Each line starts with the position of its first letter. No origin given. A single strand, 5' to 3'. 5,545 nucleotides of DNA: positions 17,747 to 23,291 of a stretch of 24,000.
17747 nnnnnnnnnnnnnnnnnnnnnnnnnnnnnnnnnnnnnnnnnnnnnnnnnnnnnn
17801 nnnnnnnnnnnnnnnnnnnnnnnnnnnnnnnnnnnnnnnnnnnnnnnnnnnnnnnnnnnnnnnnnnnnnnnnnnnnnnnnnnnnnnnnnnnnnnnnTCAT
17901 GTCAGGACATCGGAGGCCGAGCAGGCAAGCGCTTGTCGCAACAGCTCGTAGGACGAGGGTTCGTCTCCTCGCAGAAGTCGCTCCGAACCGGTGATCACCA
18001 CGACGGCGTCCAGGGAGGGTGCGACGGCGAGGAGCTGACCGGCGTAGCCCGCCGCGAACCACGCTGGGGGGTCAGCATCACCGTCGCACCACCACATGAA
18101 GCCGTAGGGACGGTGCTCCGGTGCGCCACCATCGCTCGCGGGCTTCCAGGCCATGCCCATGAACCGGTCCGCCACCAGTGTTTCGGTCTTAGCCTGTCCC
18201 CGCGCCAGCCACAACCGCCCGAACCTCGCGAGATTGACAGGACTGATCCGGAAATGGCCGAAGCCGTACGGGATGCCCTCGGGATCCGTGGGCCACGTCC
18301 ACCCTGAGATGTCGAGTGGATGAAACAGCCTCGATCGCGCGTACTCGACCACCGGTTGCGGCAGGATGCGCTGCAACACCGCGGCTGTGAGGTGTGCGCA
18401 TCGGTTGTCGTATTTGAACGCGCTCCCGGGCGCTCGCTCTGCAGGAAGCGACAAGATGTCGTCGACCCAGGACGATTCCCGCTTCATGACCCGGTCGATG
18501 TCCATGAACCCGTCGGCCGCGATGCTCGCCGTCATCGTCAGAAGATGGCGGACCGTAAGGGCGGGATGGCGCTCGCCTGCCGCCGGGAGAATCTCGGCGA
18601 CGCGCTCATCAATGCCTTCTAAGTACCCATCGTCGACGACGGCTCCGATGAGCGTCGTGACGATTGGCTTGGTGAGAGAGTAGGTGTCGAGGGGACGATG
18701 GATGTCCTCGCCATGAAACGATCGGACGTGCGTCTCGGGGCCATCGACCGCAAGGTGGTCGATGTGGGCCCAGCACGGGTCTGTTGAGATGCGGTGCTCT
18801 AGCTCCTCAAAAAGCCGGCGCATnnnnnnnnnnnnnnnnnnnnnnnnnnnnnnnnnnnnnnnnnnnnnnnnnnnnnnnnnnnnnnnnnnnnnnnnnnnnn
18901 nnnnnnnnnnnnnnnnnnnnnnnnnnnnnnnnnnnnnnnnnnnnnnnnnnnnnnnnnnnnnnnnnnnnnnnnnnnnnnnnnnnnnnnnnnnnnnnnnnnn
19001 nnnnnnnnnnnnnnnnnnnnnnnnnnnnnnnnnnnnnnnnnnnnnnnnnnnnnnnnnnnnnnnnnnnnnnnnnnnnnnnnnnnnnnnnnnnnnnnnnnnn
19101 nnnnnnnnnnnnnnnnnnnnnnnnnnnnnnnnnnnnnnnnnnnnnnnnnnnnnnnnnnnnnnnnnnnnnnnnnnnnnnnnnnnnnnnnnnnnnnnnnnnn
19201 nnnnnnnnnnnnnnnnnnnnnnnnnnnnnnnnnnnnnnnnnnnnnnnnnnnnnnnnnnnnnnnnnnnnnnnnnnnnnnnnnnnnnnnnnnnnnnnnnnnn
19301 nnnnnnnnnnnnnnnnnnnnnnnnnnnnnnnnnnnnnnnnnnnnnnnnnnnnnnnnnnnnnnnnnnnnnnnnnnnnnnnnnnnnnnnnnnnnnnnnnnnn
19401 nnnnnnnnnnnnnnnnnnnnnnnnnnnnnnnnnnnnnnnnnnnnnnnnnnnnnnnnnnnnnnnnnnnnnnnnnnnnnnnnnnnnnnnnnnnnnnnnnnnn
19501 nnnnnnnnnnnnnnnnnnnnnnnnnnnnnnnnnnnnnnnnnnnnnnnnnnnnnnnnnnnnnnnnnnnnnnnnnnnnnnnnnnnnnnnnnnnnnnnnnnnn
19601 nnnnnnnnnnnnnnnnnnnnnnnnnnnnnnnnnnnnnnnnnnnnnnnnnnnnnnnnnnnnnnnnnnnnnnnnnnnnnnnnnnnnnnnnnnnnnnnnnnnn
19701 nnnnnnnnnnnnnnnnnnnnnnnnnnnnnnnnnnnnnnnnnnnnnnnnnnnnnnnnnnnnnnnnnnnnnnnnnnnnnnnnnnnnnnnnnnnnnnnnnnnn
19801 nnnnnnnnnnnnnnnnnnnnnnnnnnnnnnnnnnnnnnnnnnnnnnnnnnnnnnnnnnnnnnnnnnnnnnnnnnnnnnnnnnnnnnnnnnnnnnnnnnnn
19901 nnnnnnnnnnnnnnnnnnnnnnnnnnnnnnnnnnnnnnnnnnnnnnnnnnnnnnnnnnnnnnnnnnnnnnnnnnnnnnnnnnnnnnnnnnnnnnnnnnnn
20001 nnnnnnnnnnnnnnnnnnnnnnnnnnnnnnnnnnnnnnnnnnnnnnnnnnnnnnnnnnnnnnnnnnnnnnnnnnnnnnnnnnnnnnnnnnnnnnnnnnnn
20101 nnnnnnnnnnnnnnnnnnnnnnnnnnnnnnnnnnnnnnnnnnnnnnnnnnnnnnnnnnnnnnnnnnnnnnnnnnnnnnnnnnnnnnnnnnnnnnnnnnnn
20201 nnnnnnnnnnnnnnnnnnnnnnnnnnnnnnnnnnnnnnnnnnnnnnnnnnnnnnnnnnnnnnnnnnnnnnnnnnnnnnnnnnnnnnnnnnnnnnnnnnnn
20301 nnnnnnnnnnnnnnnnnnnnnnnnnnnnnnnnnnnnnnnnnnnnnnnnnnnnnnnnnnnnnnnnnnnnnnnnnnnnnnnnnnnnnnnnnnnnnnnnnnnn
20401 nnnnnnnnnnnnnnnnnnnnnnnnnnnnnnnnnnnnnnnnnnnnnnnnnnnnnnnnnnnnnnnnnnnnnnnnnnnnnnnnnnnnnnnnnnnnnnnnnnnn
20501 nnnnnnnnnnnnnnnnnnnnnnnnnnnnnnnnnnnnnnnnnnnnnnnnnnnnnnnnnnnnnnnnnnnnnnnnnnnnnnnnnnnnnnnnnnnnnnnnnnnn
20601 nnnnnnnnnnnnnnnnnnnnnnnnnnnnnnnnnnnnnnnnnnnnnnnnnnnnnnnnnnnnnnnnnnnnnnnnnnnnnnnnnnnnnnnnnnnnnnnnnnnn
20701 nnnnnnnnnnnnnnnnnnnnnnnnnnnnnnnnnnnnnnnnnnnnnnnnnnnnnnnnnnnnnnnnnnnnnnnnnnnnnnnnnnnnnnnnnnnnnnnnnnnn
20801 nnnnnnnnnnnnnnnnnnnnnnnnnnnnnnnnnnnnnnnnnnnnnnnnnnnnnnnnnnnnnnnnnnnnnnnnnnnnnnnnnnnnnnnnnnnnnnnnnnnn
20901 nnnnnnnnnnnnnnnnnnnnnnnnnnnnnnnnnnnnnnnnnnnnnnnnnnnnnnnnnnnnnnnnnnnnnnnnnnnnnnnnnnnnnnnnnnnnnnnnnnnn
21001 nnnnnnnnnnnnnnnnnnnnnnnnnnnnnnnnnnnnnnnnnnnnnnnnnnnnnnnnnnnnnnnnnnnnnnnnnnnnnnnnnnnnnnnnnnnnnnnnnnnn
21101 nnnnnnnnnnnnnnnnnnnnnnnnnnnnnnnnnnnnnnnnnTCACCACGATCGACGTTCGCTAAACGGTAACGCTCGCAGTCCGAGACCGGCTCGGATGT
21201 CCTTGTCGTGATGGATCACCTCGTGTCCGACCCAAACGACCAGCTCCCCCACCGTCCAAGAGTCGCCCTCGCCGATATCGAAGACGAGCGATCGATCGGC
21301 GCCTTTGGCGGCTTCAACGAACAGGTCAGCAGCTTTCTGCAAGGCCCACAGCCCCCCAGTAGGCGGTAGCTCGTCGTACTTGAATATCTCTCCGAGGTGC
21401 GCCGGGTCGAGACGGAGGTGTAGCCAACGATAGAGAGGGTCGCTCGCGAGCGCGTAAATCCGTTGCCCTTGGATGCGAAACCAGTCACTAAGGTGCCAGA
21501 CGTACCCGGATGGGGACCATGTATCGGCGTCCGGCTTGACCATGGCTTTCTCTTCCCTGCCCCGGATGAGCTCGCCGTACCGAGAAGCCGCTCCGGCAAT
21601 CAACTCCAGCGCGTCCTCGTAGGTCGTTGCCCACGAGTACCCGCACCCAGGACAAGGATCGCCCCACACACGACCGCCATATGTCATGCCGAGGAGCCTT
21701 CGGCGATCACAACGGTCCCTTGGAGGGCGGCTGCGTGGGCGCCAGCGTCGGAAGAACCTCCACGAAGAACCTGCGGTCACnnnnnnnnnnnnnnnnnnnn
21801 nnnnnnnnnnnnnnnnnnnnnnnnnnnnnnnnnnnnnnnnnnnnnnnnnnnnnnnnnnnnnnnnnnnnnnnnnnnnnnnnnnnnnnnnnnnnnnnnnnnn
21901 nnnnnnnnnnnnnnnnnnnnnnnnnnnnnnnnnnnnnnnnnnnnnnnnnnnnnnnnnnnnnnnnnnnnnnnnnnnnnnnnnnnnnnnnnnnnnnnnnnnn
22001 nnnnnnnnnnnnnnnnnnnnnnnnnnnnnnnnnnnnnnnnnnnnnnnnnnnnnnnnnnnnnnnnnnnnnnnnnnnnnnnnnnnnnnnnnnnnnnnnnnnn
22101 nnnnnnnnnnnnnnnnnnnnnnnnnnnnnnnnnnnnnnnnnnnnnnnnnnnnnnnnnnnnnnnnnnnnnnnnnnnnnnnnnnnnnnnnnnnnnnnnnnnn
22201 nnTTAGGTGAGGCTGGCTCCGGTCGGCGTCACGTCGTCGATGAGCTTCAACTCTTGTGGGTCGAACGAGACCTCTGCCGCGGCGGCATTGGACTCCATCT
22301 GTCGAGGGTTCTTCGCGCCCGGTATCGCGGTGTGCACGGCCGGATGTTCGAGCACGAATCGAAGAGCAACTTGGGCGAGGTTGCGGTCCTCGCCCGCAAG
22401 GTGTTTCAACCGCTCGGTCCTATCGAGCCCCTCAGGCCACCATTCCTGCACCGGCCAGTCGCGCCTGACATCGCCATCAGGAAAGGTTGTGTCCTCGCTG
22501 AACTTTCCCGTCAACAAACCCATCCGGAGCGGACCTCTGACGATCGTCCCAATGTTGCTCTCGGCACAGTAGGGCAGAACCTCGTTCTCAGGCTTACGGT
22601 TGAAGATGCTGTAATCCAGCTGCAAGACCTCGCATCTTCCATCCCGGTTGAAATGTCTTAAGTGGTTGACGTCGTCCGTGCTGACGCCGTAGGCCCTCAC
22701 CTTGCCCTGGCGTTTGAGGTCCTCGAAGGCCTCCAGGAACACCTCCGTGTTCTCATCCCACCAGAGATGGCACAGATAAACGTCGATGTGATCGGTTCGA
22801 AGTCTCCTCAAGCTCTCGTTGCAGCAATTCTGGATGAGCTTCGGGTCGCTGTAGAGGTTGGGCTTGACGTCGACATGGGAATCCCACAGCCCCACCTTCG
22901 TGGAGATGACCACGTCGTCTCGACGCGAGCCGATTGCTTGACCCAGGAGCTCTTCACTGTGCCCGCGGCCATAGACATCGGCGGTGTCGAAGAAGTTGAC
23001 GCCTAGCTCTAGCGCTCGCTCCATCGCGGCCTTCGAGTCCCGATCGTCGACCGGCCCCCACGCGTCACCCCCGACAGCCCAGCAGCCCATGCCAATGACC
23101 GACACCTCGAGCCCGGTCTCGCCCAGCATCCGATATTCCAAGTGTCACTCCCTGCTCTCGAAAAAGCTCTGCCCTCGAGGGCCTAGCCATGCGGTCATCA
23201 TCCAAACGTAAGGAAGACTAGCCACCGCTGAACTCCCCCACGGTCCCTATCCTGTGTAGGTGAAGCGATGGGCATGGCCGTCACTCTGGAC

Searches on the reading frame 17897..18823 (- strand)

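Call 25: search_protein_families(library=pfam, max_evalue=0.001, proteins=[window:17897-18823:-])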
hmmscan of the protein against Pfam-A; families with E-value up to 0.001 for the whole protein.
window:17897-18823:- (308 aa): 1 family
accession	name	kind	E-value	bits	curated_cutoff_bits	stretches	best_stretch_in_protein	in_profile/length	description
PF00144.29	Beta-lactamase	-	6e-28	98.4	27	1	47-278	52-307/329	Beta-lactamase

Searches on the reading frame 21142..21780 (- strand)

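Call 25: search_protein_families(library=pfam, max_evalue=0.001, proteins=[window:21142-21780:-])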
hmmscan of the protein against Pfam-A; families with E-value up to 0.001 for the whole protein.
window:21142-21780:- (212 aa): 1 family
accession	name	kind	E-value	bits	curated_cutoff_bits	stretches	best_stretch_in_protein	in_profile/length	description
PF12867.12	DinB_2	-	9.5e-05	23.3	24.8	0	77-193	19-126/128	DinB superfamily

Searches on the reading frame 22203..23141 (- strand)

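Call 25: search_protein_families(library=pfam, max_evalue=0.001, proteins=[window:22203-23141:-])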
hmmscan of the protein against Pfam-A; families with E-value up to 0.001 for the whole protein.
window:22203-23141:- (312 aa): 1 family
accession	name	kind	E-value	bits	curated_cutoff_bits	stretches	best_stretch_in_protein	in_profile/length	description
PF00248.27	Aldo_ket_red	-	9.9e-70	235.3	24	1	16-304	2-289/291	Aldo/keto reductase family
